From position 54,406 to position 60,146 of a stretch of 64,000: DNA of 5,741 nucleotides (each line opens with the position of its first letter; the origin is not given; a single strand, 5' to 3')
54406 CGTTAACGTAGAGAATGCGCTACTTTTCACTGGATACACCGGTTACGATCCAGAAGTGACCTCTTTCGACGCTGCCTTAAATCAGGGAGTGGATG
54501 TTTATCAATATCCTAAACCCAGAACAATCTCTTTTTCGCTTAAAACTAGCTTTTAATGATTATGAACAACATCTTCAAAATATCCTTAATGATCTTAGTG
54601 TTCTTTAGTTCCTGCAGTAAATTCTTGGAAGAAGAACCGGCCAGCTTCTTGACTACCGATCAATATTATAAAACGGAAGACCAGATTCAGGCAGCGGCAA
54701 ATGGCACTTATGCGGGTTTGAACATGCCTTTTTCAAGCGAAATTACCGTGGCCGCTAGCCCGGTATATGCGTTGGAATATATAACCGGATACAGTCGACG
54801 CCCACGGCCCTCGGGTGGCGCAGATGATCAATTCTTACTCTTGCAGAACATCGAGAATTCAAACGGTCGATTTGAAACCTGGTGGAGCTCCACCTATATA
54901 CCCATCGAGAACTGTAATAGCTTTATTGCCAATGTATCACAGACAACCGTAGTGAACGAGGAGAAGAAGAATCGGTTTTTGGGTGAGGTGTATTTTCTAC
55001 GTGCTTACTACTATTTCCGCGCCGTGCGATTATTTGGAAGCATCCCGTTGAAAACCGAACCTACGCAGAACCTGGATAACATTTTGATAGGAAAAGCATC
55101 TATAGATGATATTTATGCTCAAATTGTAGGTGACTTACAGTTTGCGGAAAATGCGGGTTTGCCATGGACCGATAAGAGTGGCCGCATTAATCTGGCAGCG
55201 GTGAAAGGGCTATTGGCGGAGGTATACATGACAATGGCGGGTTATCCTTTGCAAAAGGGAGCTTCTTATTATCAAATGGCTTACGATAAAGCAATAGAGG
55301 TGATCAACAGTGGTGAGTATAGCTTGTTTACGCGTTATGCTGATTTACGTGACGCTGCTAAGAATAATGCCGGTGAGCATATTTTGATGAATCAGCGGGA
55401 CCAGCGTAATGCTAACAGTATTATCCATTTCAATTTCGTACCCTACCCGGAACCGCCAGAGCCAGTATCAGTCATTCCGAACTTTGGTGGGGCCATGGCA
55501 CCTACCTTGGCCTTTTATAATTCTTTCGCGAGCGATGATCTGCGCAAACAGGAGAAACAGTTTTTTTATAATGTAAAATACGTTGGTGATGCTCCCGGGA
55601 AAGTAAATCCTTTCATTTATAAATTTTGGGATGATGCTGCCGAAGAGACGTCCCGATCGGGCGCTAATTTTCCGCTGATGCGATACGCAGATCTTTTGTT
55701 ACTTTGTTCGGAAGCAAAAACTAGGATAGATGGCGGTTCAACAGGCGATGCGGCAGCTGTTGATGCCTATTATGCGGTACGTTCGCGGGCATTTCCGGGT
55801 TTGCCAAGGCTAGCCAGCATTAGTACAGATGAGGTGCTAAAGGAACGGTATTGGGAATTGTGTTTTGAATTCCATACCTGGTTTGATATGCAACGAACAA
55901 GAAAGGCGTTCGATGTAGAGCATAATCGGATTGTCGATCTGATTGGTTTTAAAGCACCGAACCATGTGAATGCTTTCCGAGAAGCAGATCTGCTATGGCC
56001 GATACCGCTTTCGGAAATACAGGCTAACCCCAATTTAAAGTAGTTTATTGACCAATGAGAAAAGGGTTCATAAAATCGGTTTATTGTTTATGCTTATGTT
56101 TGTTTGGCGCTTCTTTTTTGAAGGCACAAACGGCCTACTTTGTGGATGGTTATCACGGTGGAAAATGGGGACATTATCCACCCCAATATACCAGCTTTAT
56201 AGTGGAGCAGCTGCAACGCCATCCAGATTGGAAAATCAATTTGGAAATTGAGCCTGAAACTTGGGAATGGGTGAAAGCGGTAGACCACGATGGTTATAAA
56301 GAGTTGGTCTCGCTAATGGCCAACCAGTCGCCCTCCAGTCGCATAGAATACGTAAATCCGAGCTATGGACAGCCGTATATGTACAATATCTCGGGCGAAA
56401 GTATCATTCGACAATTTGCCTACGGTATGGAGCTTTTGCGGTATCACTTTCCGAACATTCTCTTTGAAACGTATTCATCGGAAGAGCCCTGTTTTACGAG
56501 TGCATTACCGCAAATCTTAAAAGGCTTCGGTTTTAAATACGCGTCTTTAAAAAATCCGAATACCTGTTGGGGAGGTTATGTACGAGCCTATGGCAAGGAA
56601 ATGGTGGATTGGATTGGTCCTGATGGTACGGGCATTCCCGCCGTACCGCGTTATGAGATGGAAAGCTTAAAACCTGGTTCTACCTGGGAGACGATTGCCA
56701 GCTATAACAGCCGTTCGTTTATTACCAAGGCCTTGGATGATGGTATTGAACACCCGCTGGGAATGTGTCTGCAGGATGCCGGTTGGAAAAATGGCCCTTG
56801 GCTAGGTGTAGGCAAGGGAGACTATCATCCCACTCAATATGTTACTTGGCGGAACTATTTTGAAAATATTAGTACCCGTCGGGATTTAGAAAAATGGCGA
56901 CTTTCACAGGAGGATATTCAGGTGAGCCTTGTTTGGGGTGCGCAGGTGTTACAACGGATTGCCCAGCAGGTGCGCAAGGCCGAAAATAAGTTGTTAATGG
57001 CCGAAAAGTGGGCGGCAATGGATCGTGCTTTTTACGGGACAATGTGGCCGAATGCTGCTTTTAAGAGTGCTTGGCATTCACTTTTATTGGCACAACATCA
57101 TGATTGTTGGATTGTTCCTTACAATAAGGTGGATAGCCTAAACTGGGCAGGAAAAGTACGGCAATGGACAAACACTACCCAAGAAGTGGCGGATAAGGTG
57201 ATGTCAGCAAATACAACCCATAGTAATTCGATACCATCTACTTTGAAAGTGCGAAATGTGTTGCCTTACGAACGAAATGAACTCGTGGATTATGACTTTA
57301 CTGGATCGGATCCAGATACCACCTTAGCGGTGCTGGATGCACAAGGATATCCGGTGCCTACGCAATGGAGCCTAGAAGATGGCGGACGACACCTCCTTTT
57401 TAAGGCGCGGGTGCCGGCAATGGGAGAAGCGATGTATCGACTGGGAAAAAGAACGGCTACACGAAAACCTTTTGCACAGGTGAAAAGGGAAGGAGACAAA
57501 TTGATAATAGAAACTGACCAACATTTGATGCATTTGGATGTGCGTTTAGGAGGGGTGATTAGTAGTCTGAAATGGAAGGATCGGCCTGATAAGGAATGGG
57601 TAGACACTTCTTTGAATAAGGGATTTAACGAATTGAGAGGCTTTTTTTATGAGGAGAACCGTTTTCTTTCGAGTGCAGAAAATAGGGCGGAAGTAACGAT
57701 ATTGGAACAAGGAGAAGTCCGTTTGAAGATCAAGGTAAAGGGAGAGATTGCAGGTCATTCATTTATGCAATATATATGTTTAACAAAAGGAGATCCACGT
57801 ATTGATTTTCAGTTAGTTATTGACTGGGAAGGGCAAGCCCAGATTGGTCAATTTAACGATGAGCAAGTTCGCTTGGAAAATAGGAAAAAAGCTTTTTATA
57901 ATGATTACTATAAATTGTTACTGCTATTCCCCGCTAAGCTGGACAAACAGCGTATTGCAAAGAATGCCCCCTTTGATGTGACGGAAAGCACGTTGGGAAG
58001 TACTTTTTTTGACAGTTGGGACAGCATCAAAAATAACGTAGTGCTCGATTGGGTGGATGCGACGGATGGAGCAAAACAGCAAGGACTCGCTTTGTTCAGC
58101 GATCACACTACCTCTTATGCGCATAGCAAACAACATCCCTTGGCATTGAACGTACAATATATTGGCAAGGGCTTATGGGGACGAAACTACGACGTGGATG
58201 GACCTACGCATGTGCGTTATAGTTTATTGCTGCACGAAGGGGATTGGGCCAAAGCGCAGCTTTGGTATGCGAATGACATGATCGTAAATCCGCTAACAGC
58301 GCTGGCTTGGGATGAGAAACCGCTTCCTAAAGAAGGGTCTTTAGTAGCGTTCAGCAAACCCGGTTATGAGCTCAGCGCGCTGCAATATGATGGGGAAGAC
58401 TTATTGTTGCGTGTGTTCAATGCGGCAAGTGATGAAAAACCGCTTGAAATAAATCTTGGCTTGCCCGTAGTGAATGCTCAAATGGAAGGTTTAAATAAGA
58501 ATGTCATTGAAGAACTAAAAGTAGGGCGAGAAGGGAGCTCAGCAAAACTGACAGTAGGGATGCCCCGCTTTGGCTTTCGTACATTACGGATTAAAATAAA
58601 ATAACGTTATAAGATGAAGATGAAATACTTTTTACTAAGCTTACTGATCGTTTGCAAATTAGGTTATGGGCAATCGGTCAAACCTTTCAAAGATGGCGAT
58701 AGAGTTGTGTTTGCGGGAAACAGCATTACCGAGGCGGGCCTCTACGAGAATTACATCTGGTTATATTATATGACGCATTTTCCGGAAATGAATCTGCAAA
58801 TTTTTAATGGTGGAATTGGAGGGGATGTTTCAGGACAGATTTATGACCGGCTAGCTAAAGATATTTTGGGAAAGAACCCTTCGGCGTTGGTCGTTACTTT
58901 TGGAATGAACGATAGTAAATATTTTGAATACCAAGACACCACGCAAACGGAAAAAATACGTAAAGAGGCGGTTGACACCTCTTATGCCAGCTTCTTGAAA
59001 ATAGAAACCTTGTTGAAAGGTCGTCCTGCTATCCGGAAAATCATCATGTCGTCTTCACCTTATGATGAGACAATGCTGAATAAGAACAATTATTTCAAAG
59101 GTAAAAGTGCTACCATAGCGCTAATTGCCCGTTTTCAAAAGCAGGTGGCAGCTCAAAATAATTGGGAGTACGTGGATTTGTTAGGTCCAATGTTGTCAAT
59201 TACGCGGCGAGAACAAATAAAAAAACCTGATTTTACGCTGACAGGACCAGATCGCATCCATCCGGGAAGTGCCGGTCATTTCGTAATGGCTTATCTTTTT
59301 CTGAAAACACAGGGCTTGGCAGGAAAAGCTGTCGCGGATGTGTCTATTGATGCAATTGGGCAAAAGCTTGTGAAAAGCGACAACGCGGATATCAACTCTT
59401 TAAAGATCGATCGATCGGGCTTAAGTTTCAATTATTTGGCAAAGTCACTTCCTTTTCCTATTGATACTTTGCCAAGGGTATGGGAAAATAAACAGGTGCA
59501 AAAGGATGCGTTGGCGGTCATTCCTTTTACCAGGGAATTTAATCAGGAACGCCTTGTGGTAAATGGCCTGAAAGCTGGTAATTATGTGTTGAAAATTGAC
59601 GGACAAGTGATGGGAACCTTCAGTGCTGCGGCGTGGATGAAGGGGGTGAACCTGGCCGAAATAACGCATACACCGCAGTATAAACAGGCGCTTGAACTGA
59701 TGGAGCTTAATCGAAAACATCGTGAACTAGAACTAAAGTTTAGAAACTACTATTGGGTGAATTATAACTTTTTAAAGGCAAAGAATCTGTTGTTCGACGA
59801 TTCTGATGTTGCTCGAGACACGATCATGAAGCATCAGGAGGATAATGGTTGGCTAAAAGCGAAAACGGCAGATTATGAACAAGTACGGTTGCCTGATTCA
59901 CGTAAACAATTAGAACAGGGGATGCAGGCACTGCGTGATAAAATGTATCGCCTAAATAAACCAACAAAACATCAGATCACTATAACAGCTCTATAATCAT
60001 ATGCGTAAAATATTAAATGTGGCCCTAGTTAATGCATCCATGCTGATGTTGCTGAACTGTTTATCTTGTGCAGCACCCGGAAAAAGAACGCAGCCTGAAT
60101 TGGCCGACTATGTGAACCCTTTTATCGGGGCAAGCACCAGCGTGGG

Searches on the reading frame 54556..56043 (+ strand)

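Call 29: search_protein_families(library=pfam, proteins=[window:54556-56043:+], max_evalue=0.001)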
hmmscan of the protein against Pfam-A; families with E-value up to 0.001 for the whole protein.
window:54556-56043:+ (495 aa): 2 families
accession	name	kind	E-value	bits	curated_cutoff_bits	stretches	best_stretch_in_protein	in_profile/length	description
PF07980.17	SusD_RagB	-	4.2e-24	86.2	23.1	1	351-495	132-292/297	SusD family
PF14322.12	SusD-like_3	-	2.2e-20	74.2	27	1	22-225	1-191/191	Starch-binding associating with outer membrane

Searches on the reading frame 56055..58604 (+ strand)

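Call 29: search_protein_families(library=pfam, proteins=[window:56055-58604:+], max_evalue=0.001)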
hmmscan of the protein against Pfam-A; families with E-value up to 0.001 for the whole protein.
window:56055-58604:+ (849 aa): 3 families
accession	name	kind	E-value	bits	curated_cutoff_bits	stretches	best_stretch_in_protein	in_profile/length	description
PF07748.19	Glyco_hydro_38C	-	2.4e-08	34.9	25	1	538-689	62-185/206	Glycosyl hydrolases family 38 C-terminal domain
PF01074.27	Glyco_hydro_38N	-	7.3e-07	29.3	25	1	48-193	31-169/270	Glycosyl hydrolases family 38 N-terminal domain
PF09261.16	Alpha-mann_mid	-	2.7e-06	27.8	31.1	1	304-351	15-61/96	Alpha mannosidase middle domain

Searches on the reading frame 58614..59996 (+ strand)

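Call 29: search_protein_families(library=pfam, proteins=[window:58614-59996:+], max_evalue=0.001)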
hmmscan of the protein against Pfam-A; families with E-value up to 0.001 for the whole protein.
window:58614-59996:+ (460 aa): 2 families
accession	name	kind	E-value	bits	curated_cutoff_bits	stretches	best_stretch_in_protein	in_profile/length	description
PF13472.12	Lipase_GDSL_2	-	9.5e-14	52.7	32.9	1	33-222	1-176/178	GDSL-like Lipase/Acylhydrolase family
PF00657.28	Lipase_GDSL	-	4.9e-10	40.3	23.6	1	32-227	2-206/208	GDSL-like Lipase/Acylhydrolase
